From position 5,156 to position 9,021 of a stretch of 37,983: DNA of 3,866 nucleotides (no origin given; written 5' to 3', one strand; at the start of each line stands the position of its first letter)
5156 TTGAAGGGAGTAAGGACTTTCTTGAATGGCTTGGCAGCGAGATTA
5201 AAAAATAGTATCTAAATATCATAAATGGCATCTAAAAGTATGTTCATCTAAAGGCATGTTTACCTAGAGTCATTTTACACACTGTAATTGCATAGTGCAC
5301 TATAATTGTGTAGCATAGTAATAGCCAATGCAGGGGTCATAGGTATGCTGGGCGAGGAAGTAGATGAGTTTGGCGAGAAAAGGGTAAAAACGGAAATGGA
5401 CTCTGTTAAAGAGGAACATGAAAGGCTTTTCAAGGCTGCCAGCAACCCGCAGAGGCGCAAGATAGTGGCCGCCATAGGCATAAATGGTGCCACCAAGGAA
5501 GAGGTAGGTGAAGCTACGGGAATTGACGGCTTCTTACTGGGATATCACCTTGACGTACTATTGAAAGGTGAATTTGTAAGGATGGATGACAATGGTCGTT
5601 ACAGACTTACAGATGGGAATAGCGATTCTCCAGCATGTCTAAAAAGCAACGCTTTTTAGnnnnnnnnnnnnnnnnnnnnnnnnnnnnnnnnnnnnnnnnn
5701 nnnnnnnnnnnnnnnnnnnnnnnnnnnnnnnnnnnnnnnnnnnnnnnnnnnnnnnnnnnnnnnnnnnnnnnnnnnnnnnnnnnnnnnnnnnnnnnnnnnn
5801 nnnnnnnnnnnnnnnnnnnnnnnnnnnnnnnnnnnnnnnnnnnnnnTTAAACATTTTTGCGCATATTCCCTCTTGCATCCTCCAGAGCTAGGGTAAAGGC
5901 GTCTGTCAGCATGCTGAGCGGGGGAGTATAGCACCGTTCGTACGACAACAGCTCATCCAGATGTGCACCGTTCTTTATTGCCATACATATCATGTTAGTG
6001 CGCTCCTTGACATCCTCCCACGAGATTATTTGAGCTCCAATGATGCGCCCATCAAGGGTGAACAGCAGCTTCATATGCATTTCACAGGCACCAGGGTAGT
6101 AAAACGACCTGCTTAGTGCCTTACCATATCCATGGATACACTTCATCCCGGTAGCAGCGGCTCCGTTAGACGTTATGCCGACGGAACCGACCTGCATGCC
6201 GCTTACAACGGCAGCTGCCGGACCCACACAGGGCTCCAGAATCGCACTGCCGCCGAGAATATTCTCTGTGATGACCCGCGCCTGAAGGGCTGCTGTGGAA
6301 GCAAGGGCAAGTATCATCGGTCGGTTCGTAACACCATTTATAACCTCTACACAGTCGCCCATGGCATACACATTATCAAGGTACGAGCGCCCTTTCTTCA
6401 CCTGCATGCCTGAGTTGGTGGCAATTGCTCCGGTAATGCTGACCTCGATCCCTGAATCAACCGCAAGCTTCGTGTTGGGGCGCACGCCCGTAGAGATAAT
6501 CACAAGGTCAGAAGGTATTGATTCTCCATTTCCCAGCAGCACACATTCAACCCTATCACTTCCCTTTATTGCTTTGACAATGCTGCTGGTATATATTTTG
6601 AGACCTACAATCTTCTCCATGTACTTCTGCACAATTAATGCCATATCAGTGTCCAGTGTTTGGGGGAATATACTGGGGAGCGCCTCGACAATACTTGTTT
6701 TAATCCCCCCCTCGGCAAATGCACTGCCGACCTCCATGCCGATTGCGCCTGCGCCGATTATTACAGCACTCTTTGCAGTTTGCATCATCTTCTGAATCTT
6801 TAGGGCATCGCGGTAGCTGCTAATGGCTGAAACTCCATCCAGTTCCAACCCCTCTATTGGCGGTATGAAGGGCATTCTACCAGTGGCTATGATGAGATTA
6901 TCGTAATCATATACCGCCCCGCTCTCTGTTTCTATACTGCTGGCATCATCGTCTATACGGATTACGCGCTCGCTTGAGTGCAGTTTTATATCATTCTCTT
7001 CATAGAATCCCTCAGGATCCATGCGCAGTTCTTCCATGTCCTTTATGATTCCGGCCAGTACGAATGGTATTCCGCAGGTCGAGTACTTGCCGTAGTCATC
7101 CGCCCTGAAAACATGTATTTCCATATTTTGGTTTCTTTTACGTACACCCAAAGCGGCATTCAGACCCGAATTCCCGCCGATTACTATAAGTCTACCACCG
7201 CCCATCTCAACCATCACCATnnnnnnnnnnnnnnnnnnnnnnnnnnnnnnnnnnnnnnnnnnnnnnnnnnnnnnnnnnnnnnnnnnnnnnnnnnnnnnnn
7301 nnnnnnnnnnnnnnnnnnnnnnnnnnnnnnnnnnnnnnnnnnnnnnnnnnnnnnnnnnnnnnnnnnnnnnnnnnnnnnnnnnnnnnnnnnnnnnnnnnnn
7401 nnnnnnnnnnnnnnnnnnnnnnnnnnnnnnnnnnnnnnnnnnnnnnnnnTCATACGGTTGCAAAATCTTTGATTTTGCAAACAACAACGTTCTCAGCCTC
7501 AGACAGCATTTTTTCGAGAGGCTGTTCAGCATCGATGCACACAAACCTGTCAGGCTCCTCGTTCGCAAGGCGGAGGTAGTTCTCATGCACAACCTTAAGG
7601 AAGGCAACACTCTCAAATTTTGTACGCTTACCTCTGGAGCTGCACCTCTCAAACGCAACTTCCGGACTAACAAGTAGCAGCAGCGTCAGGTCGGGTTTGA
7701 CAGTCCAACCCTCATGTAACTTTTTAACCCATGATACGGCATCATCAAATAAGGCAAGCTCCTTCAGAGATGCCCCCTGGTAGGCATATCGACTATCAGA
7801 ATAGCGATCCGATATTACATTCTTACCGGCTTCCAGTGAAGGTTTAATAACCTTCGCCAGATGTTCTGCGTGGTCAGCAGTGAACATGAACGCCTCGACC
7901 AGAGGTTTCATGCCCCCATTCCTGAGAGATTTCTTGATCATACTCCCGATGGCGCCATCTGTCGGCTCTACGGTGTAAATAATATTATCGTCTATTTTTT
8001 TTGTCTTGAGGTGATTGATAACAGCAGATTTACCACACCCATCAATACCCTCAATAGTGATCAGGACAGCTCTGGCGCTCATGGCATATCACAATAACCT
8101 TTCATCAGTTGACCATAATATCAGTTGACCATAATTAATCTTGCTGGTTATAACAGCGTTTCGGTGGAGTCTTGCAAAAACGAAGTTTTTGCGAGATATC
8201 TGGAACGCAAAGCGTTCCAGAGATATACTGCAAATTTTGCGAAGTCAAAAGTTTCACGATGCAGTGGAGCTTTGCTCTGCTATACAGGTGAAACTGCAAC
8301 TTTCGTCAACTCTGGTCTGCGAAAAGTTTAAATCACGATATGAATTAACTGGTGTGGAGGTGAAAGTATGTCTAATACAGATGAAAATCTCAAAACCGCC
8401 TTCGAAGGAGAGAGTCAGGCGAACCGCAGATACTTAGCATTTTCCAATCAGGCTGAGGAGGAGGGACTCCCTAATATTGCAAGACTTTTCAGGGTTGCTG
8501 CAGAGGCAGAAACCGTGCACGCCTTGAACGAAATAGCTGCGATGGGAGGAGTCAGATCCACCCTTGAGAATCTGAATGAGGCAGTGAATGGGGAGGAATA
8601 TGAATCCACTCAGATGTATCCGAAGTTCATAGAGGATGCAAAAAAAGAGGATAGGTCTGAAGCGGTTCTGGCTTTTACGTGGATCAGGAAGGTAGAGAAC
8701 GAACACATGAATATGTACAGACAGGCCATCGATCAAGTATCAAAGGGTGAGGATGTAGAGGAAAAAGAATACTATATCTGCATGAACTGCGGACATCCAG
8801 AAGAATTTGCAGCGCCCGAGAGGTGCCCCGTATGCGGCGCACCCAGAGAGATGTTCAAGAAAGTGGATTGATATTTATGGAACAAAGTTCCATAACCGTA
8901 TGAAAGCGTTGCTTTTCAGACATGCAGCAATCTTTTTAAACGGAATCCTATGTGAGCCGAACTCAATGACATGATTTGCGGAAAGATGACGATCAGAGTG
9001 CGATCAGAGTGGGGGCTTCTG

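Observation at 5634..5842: Modular hairpin arrays: alternating hairpin classes, conserved linkers, covarying stems (family 1, largest copy)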

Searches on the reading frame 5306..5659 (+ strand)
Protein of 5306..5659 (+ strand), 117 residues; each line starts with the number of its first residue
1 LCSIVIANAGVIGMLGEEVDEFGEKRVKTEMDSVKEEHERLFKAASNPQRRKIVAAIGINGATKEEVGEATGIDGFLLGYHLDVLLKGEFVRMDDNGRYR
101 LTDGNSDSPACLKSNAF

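Call 13: search_protein_families(library=pfam, proteins=[window:5306-5659:+])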
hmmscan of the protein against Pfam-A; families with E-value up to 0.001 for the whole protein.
window:5306-5659:+ (117 aa): 0 families

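Call 72: search_protein_families(library=pfam, proteins=[window:5306-5659:+], max_evalue=1)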
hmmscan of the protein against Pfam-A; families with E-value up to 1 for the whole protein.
window:5306-5659:+ (117 aa): 2 families
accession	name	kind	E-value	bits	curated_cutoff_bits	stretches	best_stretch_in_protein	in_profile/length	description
PF24038.1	DUF7347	-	0.01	16.5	27.6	1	41-103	4-68/77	Domain of unknown function (DUF7347)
PF12840.13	HTH_20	-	0.023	15.1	27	1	46-93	2-50/51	Helix-turn-helix domain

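Call 83: search_protein_families(library=ncbifam, proteins=[window:5306-5659:+], max_evalue=0.01)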
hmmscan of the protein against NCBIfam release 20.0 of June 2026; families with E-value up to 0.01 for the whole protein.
window:5306-5659:+ (117 aa): 2 families
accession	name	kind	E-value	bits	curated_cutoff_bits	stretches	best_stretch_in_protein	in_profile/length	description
NF033788.1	HTH_metalloreg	subfamily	3.3e-05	23.6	55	1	40-100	3-64/77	metalloregulator ArsR/SmtB family transcription factor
NF033789.1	repress_SdpR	subfamily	0.0007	19.5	100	1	42-98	2-58/79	autorepressor SdpR family transcription factor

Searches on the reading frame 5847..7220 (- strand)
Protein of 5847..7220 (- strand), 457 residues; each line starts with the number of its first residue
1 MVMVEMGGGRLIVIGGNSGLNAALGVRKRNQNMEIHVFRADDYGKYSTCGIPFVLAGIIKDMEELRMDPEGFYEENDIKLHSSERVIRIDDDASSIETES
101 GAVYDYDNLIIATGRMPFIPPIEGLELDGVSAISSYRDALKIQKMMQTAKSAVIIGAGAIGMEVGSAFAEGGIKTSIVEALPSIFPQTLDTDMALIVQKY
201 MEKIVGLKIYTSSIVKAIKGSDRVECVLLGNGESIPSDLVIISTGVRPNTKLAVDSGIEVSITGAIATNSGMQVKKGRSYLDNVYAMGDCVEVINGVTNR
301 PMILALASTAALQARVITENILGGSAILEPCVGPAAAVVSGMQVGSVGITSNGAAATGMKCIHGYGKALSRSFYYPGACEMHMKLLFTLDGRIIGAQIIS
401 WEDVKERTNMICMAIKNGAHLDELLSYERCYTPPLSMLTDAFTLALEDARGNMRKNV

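Call 13: search_protein_families(library=pfam, proteins=[window:5847-7220:-])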
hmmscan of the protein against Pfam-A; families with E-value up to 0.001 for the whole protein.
window:5847-7220:- (457 aa): 4 families
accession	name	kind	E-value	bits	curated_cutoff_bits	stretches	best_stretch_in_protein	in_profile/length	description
PF07992.20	Pyr_redox_2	-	3.6e-49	168.2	26.1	1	10-302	2-282/291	Pyridine nucleotide-disulphide oxidoreductase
PF00070.33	Pyr_redox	-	2.6e-16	60.3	22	1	152-227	2-77/82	Pyridine nucleotide-disulphide oxidoreductase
PF02852.28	Pyr_redox_dim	-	1.6e-14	54.5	25.3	1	336-436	3-103/110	Pyridine nucleotide-disulphide oxidoreductase, dimerisation domain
PF13738.12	Pyr_redox_3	-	1.8e-10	41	30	1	74-270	92-291/305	Pyridine nucleotide-disulphide oxidoreductase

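Call 19: find_encoding_contigs(protein=window:5847-7220:-, flank=10000, max_places=10)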
Protein window:5847-7220:- (457 aa): no gene with exactly this product is on record in the collection.

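Call 20: find_homologous_proteins(query=window:5847-7220:-, max_evalue=1e-50)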
Query window:5847-7220:- (457 aa): 152 proteins with E <= 1e-50 among 8000 candidates; the best 120 are listed.
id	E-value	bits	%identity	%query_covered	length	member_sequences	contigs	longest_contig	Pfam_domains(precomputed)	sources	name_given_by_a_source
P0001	3.2e-118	413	47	96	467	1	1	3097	PF01266.31,PF13450.13,PF00890.31,PF02852.29,PF07992.21,PF00070.34,PF13738.13,PF03486.21,PF13454.13,PF05834.19,PF12831.14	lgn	-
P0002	1.1e-113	398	46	94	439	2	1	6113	PF01266.31,PF13450.13,PF00890.31,PF02852.29,PF07992.21,PF00070.34,PF13738.13,PF03486.21,PF05834.19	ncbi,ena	-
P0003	1.6e-112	395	45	98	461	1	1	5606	PF01266.31,PF13450.13,PF00890.31,PF02852.29,PF07992.21,PF00070.34,PF13738.13,PF03486.21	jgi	jgi:NADH oxidase (H2O2-forming)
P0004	7.2e-112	392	47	96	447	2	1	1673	PF01266.31,PF00890.31,PF02852.29,PF07992.21,PF00070.34,PF13738.13,PF03486.21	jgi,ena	-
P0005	3.2e-110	387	45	97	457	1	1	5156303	PF01946.24,PF01266.31,PF13450.13,PF00890.31,PF02852.29,PF07992.21,PF00070.34,PF13738.13,PF03486.21,PF13454.13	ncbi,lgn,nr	ncbi:MAG: FAD-dependent oxidoreductase [Thermoplasmata archaeon]|nr:MAG: FAD-dependent oxidoreductas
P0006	1.1e-108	382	44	96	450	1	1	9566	PF01266.31,PF13450.13,PF00890.31,PF02852.29,PF07992.21,PF00070.34,PF13738.13,PF03486.21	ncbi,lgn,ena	-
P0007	5.6e-108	380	44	94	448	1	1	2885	PF13241.13,PF13450.13,PF07992.21,PF00070.34,PF03486.21,PF13454.13,PF05834.19,PF01494.26,PF01266.31,PF00890.31,PF02852.29,PF13738.13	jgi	jgi:NADH oxidase (H2O2-forming)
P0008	1.1e-107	379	45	91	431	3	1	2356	PF01266.31,PF02852.29,PF07992.21,PF00070.34,PF13738.13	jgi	-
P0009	1.6e-107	378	44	96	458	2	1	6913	PF01946.24,PF01266.31,PF13450.13,PF00890.31,PF02852.29,PF07992.21,PF00070.34,PF13738.13,PF03486.21,PF13454.13,PF01494.26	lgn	-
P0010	5.8e-107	376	45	96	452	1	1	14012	PF01266.31,PF02852.29,PF07992.21,PF00070.34,PF13738.13,PF03486.21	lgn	-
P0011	8.5e-107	376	44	96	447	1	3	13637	PF01266.31,PF00890.31,PF02852.29,PF07992.21,PF00070.34,PF13738.13,PF03486.21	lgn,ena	-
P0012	1.3e-106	375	43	96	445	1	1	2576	PF01266.31,PF13450.13,PF00890.31,PF02852.29,PF07992.21,PF00070.34,PF13738.13,PF03486.21,PF13454.13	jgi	-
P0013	2.9e-106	374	45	92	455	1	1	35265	PF01266.31,PF13450.13,PF00890.31,PF02852.29,PF07992.21,PF00070.34,PF13738.13,PF03486.21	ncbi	-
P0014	1.3e-105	372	46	96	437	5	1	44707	PF01266.31,PF13450.13,PF02852.29,PF07992.21,PF00070.34,PF13738.13,PF03486.21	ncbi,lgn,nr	ncbi:MAG: FAD-dependent oxidoreductase [Methanocellales archaeon]|nr:FAD-dependent oxidoreductase [M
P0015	6.4e-105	370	45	96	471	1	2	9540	PF01946.24,PF01266.31,PF13450.13,PF00890.31,PF02852.29,PF07992.21,PF00070.34,PF13738.13,PF03486.21,PF13454.13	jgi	jgi:NADH oxidase (H2O2-forming)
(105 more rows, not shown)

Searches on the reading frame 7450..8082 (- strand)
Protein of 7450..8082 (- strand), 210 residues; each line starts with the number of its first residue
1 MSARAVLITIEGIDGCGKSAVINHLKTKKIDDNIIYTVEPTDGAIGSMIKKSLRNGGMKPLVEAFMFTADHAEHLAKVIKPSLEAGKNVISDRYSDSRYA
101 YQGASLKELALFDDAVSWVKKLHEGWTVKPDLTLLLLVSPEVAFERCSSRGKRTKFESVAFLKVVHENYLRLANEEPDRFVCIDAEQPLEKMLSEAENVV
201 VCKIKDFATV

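Call 13: search_protein_families(library=pfam, proteins=[window:7450-8082:-])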
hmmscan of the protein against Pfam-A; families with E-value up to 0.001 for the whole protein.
window:7450-8082:- (210 aa): 3 families
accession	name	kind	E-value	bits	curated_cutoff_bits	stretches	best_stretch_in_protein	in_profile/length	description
PF02223.23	Thymidylate_kin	-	1.7e-42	145.6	27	1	10-193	1-182/185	Thymidylate kinase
PF01712.25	dNK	-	7.8e-06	26.2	27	1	8-200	1-195/203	Deoxynucleoside kinase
PF13238.12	AAA_18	-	0.0007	20.5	29.4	0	8-154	1-115/128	AAA domain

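Call 77: search_solved_structures(query=window:7450-8082:-, show_alignments=2, max_evalue=1e-10)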
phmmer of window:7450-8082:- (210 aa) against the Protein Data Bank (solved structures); distinct sequences matched with E-value up to 1e-10: 27.
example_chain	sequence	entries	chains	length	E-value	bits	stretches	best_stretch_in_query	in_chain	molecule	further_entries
5x99_A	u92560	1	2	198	1.7e-25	93.1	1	6-192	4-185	Thymidylate kinase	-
5x7j_A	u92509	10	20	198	1.7e-25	93.1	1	6-192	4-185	Thymidylate kinase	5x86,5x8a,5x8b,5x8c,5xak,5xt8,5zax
3v9p_A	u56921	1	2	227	1.9e-25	92.9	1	3-200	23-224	Thymidylate kinase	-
5xal_A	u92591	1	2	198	6.2e-25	91.2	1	6-192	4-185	Thymidylate kinase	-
5x8k_A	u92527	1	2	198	6.2e-25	91.2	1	6-192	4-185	Thymidylate kinase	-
5x98_B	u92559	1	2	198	6.2e-25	91.2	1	6-192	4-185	Thymidylate kinase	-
5x8v_B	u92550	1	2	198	8.6e-25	90.8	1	6-192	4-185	Thymidylate kinase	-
5x8j_A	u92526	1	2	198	1.2e-24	90.3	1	6-192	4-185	Thymidylate kinase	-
4mqb_A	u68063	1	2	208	1.7e-24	89.8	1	3-201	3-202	Thymidylate kinase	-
4dwj_A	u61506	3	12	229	2.4e-24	89.3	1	3-201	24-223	Thymidylate kinase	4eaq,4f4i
2ccg_A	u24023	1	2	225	4.2e-24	88.5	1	5-201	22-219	THYMIDYLATE KINASE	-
5x8d_B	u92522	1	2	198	4.3e-24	88.5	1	6-192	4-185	Thymidylate kinase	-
2ccj_A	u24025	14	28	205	4.5e-24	88.4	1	6-201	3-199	THYMIDYLATE KINASE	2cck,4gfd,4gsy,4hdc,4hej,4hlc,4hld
4e5u_A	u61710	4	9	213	6.9e-21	78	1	5-193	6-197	Thymidylate kinase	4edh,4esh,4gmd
3uwo_A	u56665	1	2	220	8.7e-21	77.7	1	6-193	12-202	Thymidylate kinase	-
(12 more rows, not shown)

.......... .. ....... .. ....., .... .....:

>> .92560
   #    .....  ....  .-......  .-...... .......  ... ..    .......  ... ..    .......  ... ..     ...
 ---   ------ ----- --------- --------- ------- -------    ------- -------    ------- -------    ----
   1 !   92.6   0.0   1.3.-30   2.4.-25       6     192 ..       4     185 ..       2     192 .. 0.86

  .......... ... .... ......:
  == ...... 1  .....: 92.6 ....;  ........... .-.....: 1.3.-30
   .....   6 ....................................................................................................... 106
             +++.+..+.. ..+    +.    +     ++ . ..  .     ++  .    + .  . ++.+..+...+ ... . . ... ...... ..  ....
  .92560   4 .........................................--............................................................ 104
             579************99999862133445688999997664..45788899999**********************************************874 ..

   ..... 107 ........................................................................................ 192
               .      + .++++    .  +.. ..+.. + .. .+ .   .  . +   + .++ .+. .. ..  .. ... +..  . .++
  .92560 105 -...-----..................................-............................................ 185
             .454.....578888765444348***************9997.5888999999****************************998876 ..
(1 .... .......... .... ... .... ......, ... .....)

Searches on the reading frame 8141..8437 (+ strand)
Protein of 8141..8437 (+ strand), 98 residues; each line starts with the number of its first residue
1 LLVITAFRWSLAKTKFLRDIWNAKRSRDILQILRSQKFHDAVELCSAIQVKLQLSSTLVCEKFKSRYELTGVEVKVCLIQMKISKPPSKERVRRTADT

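Call 72: search_protein_families(library=pfam, proteins=[window:8141-8437:+], max_evalue=1)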
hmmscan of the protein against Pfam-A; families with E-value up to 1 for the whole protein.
window:8141-8437:+ (98 aa): 1 family
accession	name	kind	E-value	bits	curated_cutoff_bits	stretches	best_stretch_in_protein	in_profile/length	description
PF24101.1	eWH_GTF3C1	-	0.0067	16.6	30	1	22-63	6-47/110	GTF3C1, extended winged-helix domain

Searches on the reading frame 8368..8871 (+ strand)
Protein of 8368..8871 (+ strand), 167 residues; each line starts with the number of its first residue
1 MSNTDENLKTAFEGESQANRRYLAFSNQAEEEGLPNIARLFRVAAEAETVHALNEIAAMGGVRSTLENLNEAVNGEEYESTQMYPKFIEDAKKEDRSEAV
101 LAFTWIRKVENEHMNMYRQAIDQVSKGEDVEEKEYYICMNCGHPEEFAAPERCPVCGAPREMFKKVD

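Call 13: search_protein_families(library=pfam, proteins=[window:8368-8871:+])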
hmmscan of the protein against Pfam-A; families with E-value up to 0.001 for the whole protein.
window:8368-8871:+ (167 aa): 4 families
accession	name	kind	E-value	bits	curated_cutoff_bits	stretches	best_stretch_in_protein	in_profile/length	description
PF02915.23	Rubrerythrin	-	1.7e-22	80.7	22.8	1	6-120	1-136/137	Rubrerythrin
PF21349.2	RUBY_RBDX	-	8e-09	35.2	26.5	1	136-164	1-30/30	Rubrerythrin, rubredoxin-like domain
PF00210.30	Ferritin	-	1.4e-05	25.4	24.5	0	7-124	3-139/142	Ferritin-like domain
PF23458.2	DUF7130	-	8.7e-05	22.8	35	1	120-163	37-83/89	Domain of unknown function (DUF7130)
